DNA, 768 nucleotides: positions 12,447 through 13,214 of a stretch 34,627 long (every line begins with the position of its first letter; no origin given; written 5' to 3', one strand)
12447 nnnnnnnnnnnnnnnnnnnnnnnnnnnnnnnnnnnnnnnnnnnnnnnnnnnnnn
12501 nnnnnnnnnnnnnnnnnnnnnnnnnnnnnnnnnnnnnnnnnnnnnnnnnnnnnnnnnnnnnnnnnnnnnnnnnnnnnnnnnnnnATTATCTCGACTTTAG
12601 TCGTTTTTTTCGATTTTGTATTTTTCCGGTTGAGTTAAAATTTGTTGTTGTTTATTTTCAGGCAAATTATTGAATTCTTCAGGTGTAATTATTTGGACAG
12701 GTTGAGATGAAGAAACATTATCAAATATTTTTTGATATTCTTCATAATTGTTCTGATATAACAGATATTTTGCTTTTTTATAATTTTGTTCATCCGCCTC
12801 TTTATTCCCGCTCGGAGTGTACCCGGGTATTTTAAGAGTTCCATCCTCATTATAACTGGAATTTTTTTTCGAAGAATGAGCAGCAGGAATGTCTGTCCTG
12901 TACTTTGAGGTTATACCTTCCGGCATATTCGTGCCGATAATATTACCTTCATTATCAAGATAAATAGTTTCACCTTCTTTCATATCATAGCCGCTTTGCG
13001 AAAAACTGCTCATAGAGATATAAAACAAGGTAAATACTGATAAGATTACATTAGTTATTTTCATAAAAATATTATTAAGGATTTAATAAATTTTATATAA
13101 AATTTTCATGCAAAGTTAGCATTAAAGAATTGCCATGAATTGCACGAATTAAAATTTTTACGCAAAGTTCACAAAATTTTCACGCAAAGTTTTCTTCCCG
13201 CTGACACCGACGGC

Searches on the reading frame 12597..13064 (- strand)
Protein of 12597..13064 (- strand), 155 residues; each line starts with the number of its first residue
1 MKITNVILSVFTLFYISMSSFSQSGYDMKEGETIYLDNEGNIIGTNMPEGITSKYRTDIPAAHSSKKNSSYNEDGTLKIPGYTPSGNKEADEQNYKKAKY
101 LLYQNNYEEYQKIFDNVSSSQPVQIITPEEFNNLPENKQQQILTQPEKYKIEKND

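Call 5: search_protein_families(library=pfam, proteins=[window:12597-13064:-], max_evalue=0.01)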
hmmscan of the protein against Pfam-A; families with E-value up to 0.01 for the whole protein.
window:12597-13064:- (155 aa): 0 families

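Call 7: search_protein_families(library=ncbifam, proteins=[window:12597-13064:-], max_evalue=1)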
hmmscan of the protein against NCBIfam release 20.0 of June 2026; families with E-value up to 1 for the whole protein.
window:12597-13064:- (155 aa): 0 families

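Call 18: find_encoding_contigs(protein=window:12597-13064:-, flank=10000, max_places=10)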
Protein window:12597-13064:- (155 aa): no gene with exactly this product is on record in the collection.
